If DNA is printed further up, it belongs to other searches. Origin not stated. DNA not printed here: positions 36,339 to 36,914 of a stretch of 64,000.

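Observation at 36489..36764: Unknown 91-aa ORF translationally coupled to blh at the end of the retinal operon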

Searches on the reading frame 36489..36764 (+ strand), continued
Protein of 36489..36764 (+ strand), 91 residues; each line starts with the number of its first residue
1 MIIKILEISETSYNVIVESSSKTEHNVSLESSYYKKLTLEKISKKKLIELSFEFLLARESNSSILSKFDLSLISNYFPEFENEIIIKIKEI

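Call 21: search_protein_families(library=pfam, proteins=[L021:5420-6001:+, L029:5696-6001:+, L032:5708-6001:+, L035:4326-4706:+, L036:5411-6001:+, L045:5648-6001:+, L074:5150-5974:+, L031:5516-5956:+, L002:3848-5995:+, L076:4739-5974:+], max_evalue=0.001)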
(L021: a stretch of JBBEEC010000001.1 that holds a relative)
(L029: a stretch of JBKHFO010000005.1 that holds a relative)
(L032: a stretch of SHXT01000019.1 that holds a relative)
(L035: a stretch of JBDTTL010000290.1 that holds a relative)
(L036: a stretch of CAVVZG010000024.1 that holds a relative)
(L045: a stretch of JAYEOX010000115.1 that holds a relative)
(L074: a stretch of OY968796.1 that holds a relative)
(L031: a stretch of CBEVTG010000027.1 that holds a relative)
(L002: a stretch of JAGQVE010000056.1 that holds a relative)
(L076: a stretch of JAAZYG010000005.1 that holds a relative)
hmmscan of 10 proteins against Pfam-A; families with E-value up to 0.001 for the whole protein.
L021:5420-6001:+ (194 aa): 1 family
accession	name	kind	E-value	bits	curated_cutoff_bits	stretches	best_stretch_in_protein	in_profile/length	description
PF01661.27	Macro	-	2.1e-42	144.3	22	1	40-151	1-118/118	Macro domain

L029:5696-6001:+ (102 aa): 0 families

L032:5708-6001:+ (98 aa): 1 family
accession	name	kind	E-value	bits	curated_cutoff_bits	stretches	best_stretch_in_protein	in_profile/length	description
PF14150.11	YesK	-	0.00054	20.5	25.2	1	12-55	3-46/81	YesK-like protein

L035:4326-4706:+ (127 aa): 1 family
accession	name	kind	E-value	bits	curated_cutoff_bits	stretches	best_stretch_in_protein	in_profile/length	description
PF01648.25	ACPS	-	6.2e-20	71.7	25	1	6-119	3-109/111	4'-phosphopantetheinyl transferase superfamily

L036:5411-6001:+ (197 aa): 1 family
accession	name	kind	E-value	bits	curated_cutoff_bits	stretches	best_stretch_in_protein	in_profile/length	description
PF01648.25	ACPS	-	7.6e-18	65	25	1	77-188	3-108/111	4'-phosphopantetheinyl transferase superfamily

L045:5648-6001:+ (118 aa): 1 family
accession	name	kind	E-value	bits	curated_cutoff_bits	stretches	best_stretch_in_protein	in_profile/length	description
PF02579.22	Nitro_FeMo-Co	-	2.1e-13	50.8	26.3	1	27-109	9-92/94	Dinitrogenase iron-molybdenum cofactor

L074:5150-5974:+ (275 aa): 0 families

L031:5516-5956:+ (147 aa): 4 families
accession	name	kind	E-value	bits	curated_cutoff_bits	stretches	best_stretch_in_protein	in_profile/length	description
PF13508.13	Acetyltransf_7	-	1.2e-05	26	27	1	42-91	29-83/84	Acetyltransferase (GNAT) domain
PF00583.31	Acetyltransf_1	-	2.8e-05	24.8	20.7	1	27-90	55-116/116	Acetyltransferase (GNAT) family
PF08445.16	FR47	-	0.00087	19.7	22.1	0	29-91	11-78/86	FR47-like protein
PF13673.13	Acetyltransf_10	-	0.00091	19.6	23.6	0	35-96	47-113/128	Acetyltransferase (GNAT) domain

L002:3848-5995:+ (716 aa): 1 family
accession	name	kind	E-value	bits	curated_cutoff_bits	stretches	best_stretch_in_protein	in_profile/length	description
PF01433.26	Peptidase_M1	-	1.1e-12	48.5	27.7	1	293-431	73-218/218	Peptidase family M1 domain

L076:4739-5974:+ (412 aa): 1 family
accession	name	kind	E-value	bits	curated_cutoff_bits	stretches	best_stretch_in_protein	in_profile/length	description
PF13200.12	DUF4015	-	2.7e-84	283.4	27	1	82-396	1-313/313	Putative glycosyl hydrolase domain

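Call 22: search_protein_families(library=pfam, proteins=[L002:6264-7070:+, L004:6270-7034:+, L040:1325-2242:+, L070:2310-3323:+, L034:6271-6543:+, L045:6279-8138:+, L076:6289-7695:+, L025:6288-6593:+, L043:6288-6983:+, L072:6303-6965:+], max_evalue=0.001)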
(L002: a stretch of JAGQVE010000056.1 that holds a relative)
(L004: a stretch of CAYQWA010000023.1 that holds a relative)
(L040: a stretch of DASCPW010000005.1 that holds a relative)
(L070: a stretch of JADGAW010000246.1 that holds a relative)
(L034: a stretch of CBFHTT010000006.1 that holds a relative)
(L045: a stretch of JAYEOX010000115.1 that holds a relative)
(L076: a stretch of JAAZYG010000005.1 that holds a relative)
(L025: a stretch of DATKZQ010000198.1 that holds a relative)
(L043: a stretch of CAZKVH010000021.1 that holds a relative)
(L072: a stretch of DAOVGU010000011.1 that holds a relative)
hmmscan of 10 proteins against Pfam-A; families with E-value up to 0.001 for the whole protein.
L002:6264-7070:+ (269 aa): 1 family
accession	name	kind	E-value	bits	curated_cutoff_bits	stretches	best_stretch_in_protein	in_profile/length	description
PF01497.23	Peripla_BP_2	-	1.6e-51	175.5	27.5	1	9-237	1-233/235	Periplasmic binding protein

L004:6270-7034:+ (255 aa): 2 families
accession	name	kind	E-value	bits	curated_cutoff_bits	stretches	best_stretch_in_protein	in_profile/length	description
PF05050.19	Methyltransf_21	-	6.8e-11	43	22.7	1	73-203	14-152/173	Methyltransferase FkbM domain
PF02475.24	TRM5-TYW2_MTfase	-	0.00046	20.6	28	1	63-108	42-89/164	TRM5/TYW2 methyltransferase domain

L040:1325-2242:+ (306 aa): 0 families

L070:2310-3323:+ (338 aa): 1 family
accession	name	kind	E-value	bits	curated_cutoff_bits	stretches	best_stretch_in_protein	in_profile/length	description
PF01636.29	APH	-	3.8e-27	96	23.2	1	40-276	2-238/239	Phosphotransferase enzyme family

L034:6271-6543:+ (91 aa): 1 family
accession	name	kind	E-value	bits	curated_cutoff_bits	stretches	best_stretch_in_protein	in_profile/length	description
PF01329.24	Pterin_4a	-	2.4e-29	101.7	26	1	4-89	3-89/91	Pterin 4 alpha carbinolamine dehydratase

L045:6279-8138:+ (620 aa): 20 families
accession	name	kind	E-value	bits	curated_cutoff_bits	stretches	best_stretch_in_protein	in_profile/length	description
PF00724.26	Oxidored_FMN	-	1.2e-51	176.4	27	1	3-313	12-334/342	NADH:flavin oxidoreductase / NADH oxidase family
PF07992.20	Pyr_redox_2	-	1e-29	104.3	26.1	1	366-586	2-246/291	Pyridine nucleotide-disulphide oxidoreductase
PF13738.12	Pyr_redox_3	-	3e-13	50.1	30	2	444-579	123-269/305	Pyridine nucleotide-disulphide oxidoreductase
PF00070.33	Pyr_redox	-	1.6e-11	45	22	1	484-553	1-70/82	Pyridine nucleotide-disulphide oxidoreductase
PF01266.30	DAO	-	1.1e-10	42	27.9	1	366-400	1-37/353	FAD dependent oxidoreductase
PF13450.12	NAD_binding_8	-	1.1e-09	38.9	21.9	1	369-401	1-34/68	NAD(P)-binding Rossmann-like domain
PF02737.24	3HCDH_N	-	5e-09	36.8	22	0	366-418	1-50/180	3-hydroxyacyl-CoA dehydrogenase, NAD binding domain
PF00890.30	FAD_binding_2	-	7e-09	35.8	20.4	1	367-401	2-37/414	FAD binding domain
PF01134.28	GIDA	-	1.7e-08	34.4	22.1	1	366-396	1-29/391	Glucose inhibited division protein A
PF01262.27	AlaDh_PNT_C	-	5.9e-08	32.8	23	0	348-396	12-60/214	Alanine dehydrogenase/PNT, C-terminal domain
PF01207.24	Dus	-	2.6e-07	30.5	20.4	1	187-312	112-225/311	Dihydrouridine synthase (Dus)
PF12831.13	FAD_oxidored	-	8.6e-07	29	27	1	367-414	2-50/416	FAD dependent oxidoreductase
PF13241.12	NAD_binding_7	-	5.9e-06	27.2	22.1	0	481-577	6-71/104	Putative NAD(P)-binding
PF01946.23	Thi4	-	1.4e-05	24.9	26.2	0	483-559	18-95/235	Thi4 family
PF03486.20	HI0933_like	-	2.6e-05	24.2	50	0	366-400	2-36/244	HI0933-like protein Rossmann domain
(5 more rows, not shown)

L076:6289-7695:+ (469 aa): 2 families
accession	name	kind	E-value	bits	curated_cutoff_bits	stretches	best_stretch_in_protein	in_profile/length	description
PF13482.12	RNase_H_2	-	5.9e-34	117.8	22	1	294-463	1-164/165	RNase_H superfamily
PF01930.23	Cas_Cas4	-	0.00035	21.1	22.7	1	118-209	66-158/160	Domain of unknown function DUF83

L025:6288-6593:+ (102 aa): 0 families

L043:6288-6983:+ (232 aa): 2 families
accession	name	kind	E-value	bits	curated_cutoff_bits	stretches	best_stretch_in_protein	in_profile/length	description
PF01168.26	Ala_racemase_N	-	1e-19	71.6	24.1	1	10-230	4-219/220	Alanine racemase, N-terminal domain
PF02784.22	Orn_Arg_deC_N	-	0.00039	20.3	23.4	1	127-204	123-198/247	Pyridoxal-dependent decarboxylase, pyridoxal binding domain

L072:6303-6965:+ (221 aa): 10 families
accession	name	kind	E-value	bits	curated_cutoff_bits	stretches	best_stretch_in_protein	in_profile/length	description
PF13847.12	Methyltransf_31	-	2.4e-16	60.2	27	1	49-191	5-142/145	Methyltransferase domain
PF13649.12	Methyltransf_25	-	8.5e-16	58.9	27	1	51-147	1-97/97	Methyltransferase domain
PF01209.24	Ubie_methyltran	-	1.6e-15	57.5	20.1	1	16-173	16-173/233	ubiE/COQ5 methyltransferase family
PF08241.18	Methyltransf_11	-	1.6e-13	51.6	21.2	1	52-151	1-95/95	Methyltransferase domain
PF08242.18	Methyltransf_12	-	2.5e-10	41.4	30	1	52-147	1-96/98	Methyltransferase domain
PF13489.12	Methyltransf_23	-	2.2e-07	31.2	27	1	41-196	14-160/164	Methyltransferase domain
PF01135.25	PCMT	-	2.6e-07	31.1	20.3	1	33-100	59-126/210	Protein-L-isoaspartate(D-aspartate) O-methyltransferase (PCMT)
PF05175.20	MTS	-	5.6e-06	26.5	23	1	44-173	28-157/170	Methyltransferase small domain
PF01269.23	Fibrillarin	-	0.00018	21.2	27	1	36-151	60-174/227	Fibrillarin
PF02353.26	CMAS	-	0.0004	20.2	27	1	38-151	53-164/273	Mycolic acid cyclopropane synthetase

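Call 26: find_encoding_contigs(protein=window:36489-36764:+, flank=8000, max_places=6)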
Protein window:36489-36764:+ (91 aa): 9 contigs read that carry it; 6 places shown.
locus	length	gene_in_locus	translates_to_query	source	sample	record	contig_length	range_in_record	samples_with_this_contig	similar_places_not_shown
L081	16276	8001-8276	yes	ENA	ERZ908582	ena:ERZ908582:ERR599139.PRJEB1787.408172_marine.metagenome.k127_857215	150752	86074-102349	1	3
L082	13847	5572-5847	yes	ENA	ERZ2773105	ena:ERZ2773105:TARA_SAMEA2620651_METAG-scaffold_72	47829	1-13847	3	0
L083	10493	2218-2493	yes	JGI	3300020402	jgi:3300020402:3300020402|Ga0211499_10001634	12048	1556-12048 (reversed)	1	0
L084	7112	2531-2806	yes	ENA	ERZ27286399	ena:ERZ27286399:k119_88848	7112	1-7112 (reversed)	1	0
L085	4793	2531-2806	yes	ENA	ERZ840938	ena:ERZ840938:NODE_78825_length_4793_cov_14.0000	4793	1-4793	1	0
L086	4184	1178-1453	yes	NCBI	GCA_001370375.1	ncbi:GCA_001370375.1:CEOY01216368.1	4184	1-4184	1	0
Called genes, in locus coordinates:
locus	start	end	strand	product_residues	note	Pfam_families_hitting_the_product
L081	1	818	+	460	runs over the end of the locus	PF00483:NTP_transferase, PF01128:IspD (weak), PF12804:NTP_transf_3, PF25084:LbH_EIF2B (weak), PF25087:GMPPB_C, PF00132:Hexapep (weak), PF25087:GMPPB_C (weak), PF00132:Hexapep (weak)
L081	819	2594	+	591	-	PF13522:GATase_6, PF13537:GATase_7, PF01380:SIS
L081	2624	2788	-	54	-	-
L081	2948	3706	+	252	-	PF01036:Bac_rhodopsin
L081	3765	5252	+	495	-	PF00070:Pyr_redox (faint), PF01593:Amino_oxidase, PF03486:HI0933_like (faint), PF07992:Pyr_redox_2 (faint), PF13450:NAD_binding_8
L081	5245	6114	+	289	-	PF00494:SQS_PSY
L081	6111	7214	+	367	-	PF05834:Lycopene_cycl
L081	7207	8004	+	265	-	PF15461:BCD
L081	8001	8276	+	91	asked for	-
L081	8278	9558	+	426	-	PF02844:GARS_N, PF01071:GARS_A, PF02655:ATP-grasp_3 (weak), PF02786:CPSase_L_D2 (faint), PF02222:ATP-grasp (weak), PF02843:GARS_C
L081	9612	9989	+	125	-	PF00164:Ribosom_S12_S23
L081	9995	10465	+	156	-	PF00177:Ribosomal_S7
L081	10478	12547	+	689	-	PF00009:GTP_EFTU, PF03144:GTP_EFTU_D2, PF22042:EF-G_D2, PF14492:EFG_III, PF16658:RF3_C (weak), PF03764:EFG_IV, PF00679:EFG_C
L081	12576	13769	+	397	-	PF00009:GTP_EFTU, PF03144:GTP_EFTU_D2, PF03143:GTP_EFTU_D3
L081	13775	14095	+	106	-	PF00338:Ribosomal_S10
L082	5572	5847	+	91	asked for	-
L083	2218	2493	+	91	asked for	-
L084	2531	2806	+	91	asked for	-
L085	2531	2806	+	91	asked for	-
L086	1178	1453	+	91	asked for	-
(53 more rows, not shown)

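Call 28: predict_structure(alignment_id=A2)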
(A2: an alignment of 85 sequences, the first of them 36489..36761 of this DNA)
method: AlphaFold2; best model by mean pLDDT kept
length: 91 residues; sequences in the alignment: 85
mean_pLDDT: 89.4   pTM: 0.75
mean pLDDT of the five models: 89.4, 88.6, 88.2, 88.0, 87.3
residues with pLDDT >= 90: 46; 70-90: 45; 50-70: 0; < 50: 0
segments of 3 or more residues with pLDDT < 50: none
pLDDT, mean of each block of 10 residues (from residue 1): 90 90 92 87 91 89 88 89 89 74
secondary structure, 60 per line:
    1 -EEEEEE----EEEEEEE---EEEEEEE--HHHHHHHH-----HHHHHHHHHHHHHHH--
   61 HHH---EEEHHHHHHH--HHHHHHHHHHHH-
elements in order: E2-7 E12-18 E22-28 H31-38 H44-58 E67-69 H70-76 H79-90
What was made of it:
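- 36489..36764 (+): ORF91: 91-aa soluble protein, member of an unnamed widespread family. AlphaFold pLDDT 89.4: call 28.
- On Unnamed ~90-aa '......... / YFPEFE' family (defined here): The window protein has pLDDT 89.4 (call 28).
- Checked: 'Soluble' is consistent with the globular AlphaFold model (pLDDT 89.4, call 28).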

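Call 36: fold_search(model_id=the predicted structure, library=pdb)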
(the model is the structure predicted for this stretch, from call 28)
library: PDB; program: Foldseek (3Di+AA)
matches with E <= 10: 320; with E <= 0.001: 0
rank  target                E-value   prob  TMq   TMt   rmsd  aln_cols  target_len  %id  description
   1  4mo5_B                1.1e+00  0.06  0.21  0.09   8.2        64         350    6  Crystal structure of AnmK bound to AMPPCP and anhMurNAc (released 2014-01-01)
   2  4mo5_D                1.2e+00  0.06  0.21  0.08   8.2        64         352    6  Crystal structure of AnmK bound to AMPPCP and anhMurNAc (released 2014-01-01)
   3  9r2l_C                1.3e+00  0.11  0.35  0.27   8.1       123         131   11  De novo designed N37 protein fold (released 2025-05-14)
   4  9r2l_H                1.3e+00  0.08  0.29  0.21   6.7        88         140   10  De novo designed N37 protein fold (released 2025-05-14)
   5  9hvd_K                1.4e+00  0.15  0.27  0.16   3.8        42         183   17  Native human P-eIF2-eIF2B complex (released 2025-11-19)
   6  4ihq_A                1.5e+00  0.04  0.20  0.05  15.0        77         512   14  Archaellum Assembly ATPase FlaI bound to ADP (released 2013-03-06)
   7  5gw0_D                1.5e+00  0.04  0.22  0.15  11.1       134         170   13  Crystal structure of SNX16 PX-Coiled coil (released 2017-09-13)
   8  3bc2                  1.6e+00  0.44  0.29  0.13   1.5        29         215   14  METALLO BETA-LACTAMASE II FROM BACILLUS CEREUS 569/H/9 AT PH 6.0, MONOCLINIC CRYSTAL FORM (released 1999-04-20)
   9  9e4w_O                1.9e+00  0.12  0.28  0.30   6.6        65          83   12  Structure of Bacillus phage SPO1 anti-CBASS 4 (Acb4) in complex with 3'3'-cGAMP (released 2025-01-29)
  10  4mo4_A                2.0e+00  0.04  0.21  0.09   8.2        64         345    6  Crystal structure of AnmK bound to AMPPCP (released 2014-01-01)
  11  4mo4_D                2.0e+00  0.04  0.21  0.08   8.2        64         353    6  Crystal structure of AnmK bound to AMPPCP (released 2014-01-01)
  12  5gw0_E                2.0e+00  0.03  0.20  0.11  12.8        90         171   12  Crystal structure of SNX16 PX-Coiled coil (released 2017-09-13)
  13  3hxr                  2.3e+00  0.04  0.27  0.06  19.4       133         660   10  Nucleoporin Nup120 from S.cerevisiae (aa 1-757) (released 2009-07-28)
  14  3g3o                  2.4e+00  0.07  0.28  0.12  10.6        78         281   15  Crystal structure of the cytoplasmic tunnel domain in yeast Vtc2p (released 2009-05-05)
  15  6vm5                  2.4e+00  0.04  0.26  0.08  10.6       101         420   14  Structure of Moraxella osloensis Cap4 SAVED/CARF-domain containing receptor (released 2020-06-17)
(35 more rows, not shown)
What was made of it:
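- Closest known: Sub-domain of Mur ligases / folylpolyglutamate synthases. Different: Foldseek finds nothing (call 36).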

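Call 38: search_protein_families(library=pfam, proteins=[L007:3722-5617:-, L013:6564-8519:+, L026:6360-8165:+, L036:6422-8455:+, L019:6316-7854:+, L049:7958-8473:+, L008:2646-3455:-, L039:1112-1987:+, L018:5477-5968:-, L052:4830-5960:+], max_evalue=0.0001)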
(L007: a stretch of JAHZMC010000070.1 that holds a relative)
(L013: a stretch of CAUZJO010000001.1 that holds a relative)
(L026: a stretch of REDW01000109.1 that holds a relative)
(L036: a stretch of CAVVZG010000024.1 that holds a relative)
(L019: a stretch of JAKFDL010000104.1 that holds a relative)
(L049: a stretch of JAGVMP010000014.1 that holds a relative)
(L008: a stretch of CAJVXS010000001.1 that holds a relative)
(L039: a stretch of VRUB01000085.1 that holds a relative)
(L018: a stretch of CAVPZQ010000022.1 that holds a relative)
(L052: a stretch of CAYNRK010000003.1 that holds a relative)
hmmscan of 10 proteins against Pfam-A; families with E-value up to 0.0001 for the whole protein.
L007:3722-5617:- (632 aa): 3 families
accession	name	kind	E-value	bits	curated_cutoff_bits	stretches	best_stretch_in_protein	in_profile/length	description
PF00183.23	HSP90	-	1.4e-135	453.7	24.4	1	228-631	75-486/518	Hsp90 protein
PF13589.12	HATPase_c_3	-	7.3e-12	45.9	25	1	31-155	4-104/137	Histidine kinase-, DNA gyrase B-, and HSP90-like ATPase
PF02518.31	HATPase_c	-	4.9e-07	30.6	26.4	1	32-183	4-110/111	Histidine kinase-, DNA gyrase B-, and HSP90-like ATPase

L013:6564-8519:+ (652 aa): 3 families
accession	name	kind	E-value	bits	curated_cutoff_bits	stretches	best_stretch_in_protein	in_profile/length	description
PF00183.23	HSP90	-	5.2e-141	471.6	24.4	1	225-651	59-490/518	Hsp90 protein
PF13589.12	HATPase_c_3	-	5.1e-10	39.9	25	1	33-159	5-105/137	Histidine kinase-, DNA gyrase B-, and HSP90-like ATPase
PF02518.31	HATPase_c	-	4.3e-07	30.8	26.4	1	32-184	3-108/111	Histidine kinase-, DNA gyrase B-, and HSP90-like ATPase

L026:6360-8165:+ (602 aa): 8 families
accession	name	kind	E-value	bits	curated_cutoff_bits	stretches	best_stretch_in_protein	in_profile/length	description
PF07568.18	HisKA_2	-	1.7e-23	82.9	22.3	1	414-486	1-73/76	Histidine kinase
PF13426.13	PAS_9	-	5.2e-17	62.4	27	1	33-134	4-102/103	PAS domain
PF00989.32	PAS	-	1.4e-16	60.9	22.6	2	22-132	3-112/113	PAS fold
PF08448.16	PAS_4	-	1.8e-16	60.8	23.1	1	26-138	1-110/110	PAS fold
PF13188.13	PAS_8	-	1.1e-13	50.9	21.8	2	286-332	2-47/65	PAS domain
PF02518.31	HATPase_c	-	2.5e-11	44.4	26.4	1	513-601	8-108/111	Histidine kinase-, DNA gyrase B-, and HSP90-like ATPase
PF08447.18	PAS_3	-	6.6e-11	42.8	25.6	0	45-119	3-79/89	PAS fold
PF13581.12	HATPase_c_2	-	3.2e-06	27.6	27.4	1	501-598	22-125/127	Histidine kinase-like ATPase domain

L036:6422-8455:+ (678 aa): 4 families
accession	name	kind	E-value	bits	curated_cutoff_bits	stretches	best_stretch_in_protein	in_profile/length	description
PF02518.31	HATPase_c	-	1.1e-20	74.6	26.4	1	562-668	2-109/111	Histidine kinase-, DNA gyrase B-, and HSP90-like ATPase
PF00672.30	HAMP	-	2.7e-12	47.2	25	1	267-319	1-53/53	HAMP domain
PF00512.31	HisKA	-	4.1e-08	33.6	26.9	1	451-518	4-63/66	His Kinase A (phospho-acceptor) domain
PF08448.16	PAS_4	-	9.8e-07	29.4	23.1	1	335-440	1-108/110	PAS fold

L019:6316-7854:+ (513 aa): 2 families
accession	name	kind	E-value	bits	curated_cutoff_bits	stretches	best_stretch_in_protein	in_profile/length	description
PF02541.22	Ppx-GppA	-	3.1e-71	240.6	27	1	31-310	2-281/285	Ppx/GppA phosphatase family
PF21447.3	Ppx-GppA_III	-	2.8e-32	112.4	27.3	1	321-495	2-176/177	Ppx/GppA phosphatase, domain III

L049:7958-8473:+ (172 aa): 0 families

L008:2646-3455:- (270 aa): 1 family
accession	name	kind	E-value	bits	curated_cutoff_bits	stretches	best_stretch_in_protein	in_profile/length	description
PF00899.27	ThiF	-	1.9e-35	122.6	28.1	1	17-263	9-201/238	ThiF family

L039:1112-1987:+ (292 aa): 1 family
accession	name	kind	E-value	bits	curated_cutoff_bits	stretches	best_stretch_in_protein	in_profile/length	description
PF01694.28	Rhomboid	-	7.1e-16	59.1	22.6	1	121-259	2-140/143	Rhomboid domain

L018:5477-5968:- (164 aa): 0 families

L052:4830-5960:+ (377 aa): 1 family
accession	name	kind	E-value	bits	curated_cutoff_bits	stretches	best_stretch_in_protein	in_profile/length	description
PF13200.12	DUF4015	-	1.1e-81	274.8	27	2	120-371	65-313/313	Putative glycosyl hydrolase domain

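Call 39: find_related_loci(query=A2, collection=metagenome_contigs, flank=6000)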
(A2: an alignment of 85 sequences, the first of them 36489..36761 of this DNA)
Query A2 (91 aa) in metagenome_contigs; peptide patterns used: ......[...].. (x = any residue, [..] = any of these).
600 stretches matched a pattern (row limit reached: there are more); 597 encode a relative of the query (tblastn E <= 1e-3); the best 80 are kept; 80 distinct loci.
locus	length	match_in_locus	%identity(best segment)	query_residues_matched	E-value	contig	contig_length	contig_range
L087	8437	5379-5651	99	1-91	1e-50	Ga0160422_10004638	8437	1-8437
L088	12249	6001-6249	57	2-84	2e-26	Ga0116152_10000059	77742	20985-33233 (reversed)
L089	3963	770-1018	51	2-84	2e-25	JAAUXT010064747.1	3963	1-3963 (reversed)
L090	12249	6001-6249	51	2-84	3e-25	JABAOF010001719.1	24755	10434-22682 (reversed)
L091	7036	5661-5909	51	2-84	3e-25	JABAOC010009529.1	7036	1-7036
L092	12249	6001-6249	51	2-84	3e-25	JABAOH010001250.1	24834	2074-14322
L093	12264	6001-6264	63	3-90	1e-26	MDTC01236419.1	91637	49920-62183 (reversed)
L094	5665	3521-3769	51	2-84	4e-25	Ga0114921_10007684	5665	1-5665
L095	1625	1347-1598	51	1-84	4e-25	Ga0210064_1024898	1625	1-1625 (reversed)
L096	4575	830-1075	52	3-84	1e-24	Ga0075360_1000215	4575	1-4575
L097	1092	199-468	47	2-91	1e-24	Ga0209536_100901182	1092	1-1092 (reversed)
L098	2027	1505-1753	49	2-84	7e-24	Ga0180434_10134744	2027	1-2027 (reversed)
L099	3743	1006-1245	54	1-81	2e-23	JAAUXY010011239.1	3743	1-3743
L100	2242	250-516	48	1-89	2e-23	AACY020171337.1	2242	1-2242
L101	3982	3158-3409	52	1-84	3e-23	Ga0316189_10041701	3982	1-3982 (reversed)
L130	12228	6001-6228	59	15-90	3e-22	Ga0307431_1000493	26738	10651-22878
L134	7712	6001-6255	49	4-84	6e-22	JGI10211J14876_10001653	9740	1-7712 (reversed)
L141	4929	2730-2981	49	2-84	1e-21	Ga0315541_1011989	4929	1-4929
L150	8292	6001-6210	56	15-84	2e-21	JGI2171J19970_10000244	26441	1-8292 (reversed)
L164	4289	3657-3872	60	15-86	6e-21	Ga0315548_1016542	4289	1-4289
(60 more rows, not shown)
